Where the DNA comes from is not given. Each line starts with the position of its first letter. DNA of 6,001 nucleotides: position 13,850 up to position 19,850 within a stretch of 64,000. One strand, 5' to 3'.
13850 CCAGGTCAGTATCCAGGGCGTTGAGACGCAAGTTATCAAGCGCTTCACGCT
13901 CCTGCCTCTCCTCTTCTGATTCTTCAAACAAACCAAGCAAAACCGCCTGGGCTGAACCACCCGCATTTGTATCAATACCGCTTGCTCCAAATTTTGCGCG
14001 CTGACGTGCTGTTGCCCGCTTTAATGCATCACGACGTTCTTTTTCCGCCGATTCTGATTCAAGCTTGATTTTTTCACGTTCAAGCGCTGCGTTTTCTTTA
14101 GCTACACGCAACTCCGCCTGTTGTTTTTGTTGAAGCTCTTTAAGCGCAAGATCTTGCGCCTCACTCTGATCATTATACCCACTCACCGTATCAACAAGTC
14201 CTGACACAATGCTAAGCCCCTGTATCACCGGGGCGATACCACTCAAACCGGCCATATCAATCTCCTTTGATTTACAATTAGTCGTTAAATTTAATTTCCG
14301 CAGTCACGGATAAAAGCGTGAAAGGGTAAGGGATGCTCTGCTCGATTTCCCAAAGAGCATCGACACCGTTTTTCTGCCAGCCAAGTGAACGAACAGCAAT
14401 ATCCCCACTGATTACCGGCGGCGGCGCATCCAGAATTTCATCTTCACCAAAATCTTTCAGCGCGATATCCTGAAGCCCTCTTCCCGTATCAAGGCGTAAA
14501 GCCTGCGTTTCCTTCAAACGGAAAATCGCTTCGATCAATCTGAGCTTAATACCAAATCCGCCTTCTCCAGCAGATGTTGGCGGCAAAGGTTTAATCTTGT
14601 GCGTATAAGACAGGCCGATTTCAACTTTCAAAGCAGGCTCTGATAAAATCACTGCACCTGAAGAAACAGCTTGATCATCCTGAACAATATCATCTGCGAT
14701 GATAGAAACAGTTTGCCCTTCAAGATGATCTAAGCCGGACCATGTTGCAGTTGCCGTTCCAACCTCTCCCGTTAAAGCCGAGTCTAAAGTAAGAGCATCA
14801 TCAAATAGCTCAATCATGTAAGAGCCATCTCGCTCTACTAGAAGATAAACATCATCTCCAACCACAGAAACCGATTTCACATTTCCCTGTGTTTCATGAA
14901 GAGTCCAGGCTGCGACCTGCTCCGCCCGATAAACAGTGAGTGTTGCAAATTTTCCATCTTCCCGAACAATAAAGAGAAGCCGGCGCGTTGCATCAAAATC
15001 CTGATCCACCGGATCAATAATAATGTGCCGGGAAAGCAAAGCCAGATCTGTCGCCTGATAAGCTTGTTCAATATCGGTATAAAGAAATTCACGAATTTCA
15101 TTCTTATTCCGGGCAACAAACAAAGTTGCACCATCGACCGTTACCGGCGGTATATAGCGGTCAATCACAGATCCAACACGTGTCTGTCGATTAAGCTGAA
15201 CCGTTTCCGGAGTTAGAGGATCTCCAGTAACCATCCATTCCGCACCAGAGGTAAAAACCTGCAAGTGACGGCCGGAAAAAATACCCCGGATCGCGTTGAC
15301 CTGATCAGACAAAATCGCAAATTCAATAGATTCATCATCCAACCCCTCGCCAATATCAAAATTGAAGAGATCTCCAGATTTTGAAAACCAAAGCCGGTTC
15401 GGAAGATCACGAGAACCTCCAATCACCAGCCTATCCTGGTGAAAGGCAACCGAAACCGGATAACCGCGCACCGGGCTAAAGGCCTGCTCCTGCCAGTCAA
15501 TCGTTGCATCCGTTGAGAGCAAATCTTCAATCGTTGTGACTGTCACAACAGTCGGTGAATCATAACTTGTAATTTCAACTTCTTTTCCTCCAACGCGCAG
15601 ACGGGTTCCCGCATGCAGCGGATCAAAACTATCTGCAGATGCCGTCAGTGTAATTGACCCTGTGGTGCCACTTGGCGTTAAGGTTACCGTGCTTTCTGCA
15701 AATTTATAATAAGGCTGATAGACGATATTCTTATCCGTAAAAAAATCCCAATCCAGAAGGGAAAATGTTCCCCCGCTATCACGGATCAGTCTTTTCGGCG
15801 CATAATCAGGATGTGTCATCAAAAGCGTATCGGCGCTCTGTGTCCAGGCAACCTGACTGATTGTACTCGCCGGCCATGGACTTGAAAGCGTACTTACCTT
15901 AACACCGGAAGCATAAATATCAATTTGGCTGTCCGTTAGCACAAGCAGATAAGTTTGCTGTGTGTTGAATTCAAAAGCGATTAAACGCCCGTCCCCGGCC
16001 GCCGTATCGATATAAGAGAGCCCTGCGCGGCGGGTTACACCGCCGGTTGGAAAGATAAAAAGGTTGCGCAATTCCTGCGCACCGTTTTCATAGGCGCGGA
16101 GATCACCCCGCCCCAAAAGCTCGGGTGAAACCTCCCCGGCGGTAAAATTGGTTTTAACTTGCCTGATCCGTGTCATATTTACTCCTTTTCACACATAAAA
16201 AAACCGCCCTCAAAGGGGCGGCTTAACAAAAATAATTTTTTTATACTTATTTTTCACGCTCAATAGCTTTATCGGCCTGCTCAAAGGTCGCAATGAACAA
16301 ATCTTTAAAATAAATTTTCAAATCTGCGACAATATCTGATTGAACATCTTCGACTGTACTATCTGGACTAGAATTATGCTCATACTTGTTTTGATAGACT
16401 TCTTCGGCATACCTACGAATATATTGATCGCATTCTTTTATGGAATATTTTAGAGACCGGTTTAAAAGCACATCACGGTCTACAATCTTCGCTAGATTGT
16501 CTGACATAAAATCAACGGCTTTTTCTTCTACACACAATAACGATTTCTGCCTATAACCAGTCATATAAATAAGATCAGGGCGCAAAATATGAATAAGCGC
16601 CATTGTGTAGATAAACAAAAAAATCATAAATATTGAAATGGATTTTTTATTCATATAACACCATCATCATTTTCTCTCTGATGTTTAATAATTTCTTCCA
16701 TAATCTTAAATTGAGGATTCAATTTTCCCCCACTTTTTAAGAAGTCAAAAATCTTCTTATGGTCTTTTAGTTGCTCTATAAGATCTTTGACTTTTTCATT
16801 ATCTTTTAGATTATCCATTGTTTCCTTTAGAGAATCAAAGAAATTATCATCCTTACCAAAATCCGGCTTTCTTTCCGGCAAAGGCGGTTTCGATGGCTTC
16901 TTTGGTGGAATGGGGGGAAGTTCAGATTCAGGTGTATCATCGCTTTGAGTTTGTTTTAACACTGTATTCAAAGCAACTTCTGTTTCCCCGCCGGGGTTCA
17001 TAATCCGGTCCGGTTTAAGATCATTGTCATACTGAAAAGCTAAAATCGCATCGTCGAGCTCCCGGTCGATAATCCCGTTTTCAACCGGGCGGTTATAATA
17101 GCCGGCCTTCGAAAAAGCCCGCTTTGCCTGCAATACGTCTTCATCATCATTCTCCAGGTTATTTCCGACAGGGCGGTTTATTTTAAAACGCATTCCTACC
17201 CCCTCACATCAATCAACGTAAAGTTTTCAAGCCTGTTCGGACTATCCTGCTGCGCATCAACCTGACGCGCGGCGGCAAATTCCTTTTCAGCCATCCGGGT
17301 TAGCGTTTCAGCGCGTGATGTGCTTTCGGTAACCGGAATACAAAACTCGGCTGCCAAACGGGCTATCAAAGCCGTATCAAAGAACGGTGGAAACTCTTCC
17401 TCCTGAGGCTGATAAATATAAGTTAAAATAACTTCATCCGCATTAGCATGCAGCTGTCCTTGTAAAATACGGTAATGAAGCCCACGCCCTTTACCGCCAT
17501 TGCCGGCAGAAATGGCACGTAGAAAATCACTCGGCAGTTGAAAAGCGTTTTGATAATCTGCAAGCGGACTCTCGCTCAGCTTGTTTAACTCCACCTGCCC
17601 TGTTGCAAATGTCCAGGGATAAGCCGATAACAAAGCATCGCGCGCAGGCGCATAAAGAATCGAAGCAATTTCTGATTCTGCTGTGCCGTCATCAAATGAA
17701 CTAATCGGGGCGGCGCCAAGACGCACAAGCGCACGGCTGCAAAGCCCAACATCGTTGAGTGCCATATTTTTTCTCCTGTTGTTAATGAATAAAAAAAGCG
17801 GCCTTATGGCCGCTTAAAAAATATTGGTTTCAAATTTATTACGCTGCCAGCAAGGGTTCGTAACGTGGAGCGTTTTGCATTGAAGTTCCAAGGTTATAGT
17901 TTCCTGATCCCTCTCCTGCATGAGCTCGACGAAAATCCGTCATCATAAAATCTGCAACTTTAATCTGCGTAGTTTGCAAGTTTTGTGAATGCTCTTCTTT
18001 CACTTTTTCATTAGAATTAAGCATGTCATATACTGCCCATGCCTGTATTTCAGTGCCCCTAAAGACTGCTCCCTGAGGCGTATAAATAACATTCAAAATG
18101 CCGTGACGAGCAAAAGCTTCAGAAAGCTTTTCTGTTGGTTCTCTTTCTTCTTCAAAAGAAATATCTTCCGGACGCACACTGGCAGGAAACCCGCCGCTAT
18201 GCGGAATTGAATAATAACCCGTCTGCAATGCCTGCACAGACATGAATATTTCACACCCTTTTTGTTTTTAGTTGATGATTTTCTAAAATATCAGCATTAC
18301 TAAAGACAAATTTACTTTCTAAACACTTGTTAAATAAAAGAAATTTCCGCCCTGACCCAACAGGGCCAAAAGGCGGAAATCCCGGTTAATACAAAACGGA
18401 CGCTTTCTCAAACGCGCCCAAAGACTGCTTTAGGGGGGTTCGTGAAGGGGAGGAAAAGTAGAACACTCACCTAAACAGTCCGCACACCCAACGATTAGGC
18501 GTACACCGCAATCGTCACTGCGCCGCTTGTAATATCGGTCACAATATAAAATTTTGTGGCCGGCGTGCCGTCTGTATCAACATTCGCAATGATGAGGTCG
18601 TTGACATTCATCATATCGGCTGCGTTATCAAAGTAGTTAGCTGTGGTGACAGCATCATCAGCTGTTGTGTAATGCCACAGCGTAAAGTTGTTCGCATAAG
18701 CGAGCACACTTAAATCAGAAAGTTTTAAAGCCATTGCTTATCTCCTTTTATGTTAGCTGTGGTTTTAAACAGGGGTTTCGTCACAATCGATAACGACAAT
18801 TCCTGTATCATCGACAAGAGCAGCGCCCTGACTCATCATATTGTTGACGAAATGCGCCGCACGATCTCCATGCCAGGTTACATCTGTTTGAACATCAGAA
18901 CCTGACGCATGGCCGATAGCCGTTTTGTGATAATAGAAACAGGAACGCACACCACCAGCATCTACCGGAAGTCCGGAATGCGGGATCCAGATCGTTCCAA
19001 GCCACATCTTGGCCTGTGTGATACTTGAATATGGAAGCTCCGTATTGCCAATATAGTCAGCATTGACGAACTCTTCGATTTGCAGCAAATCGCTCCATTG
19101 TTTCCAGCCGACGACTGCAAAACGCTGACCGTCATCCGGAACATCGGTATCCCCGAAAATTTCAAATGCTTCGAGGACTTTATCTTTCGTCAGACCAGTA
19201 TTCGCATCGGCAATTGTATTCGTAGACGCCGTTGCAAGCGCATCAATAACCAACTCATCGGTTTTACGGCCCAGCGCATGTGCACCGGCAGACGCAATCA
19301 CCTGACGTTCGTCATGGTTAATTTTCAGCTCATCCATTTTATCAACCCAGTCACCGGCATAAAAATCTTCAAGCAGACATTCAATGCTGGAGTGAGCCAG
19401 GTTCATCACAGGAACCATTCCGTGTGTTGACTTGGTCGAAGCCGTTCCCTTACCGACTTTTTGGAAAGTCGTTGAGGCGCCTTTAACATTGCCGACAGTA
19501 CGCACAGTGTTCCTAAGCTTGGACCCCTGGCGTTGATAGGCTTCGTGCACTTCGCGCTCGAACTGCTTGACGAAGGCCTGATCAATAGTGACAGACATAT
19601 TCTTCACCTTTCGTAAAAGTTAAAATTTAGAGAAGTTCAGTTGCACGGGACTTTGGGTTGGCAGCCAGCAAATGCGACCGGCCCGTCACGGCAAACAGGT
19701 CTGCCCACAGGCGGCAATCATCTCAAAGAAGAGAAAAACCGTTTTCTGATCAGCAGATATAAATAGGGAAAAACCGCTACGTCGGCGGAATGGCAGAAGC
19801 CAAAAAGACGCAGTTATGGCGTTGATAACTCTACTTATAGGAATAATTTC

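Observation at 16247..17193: A second, miniature PG-binding / PPLP-junction / variable-tail protein with a coupled membrane partner, inserted between tail tubular A and B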

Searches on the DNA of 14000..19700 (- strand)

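Call 7: search_dna_similar(query=window:14000-19700:-, collection=phages, mode=distant, max_rows=20)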
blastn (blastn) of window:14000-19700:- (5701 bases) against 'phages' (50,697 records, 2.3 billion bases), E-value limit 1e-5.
Records with a match: 1; places in all: 1; records where one place covers at least 80% of the query: 0.
Best place of each record, by identity: 60-80% 1.
By first word of the organism name: Bacteriophage 1.
By host as written in the record: - 1.
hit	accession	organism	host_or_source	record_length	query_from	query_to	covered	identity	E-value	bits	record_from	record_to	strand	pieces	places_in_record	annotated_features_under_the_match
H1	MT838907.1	Bacteriophage sp.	human fecal samples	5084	210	906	12%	65.9%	8e-30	141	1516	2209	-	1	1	record has no annotation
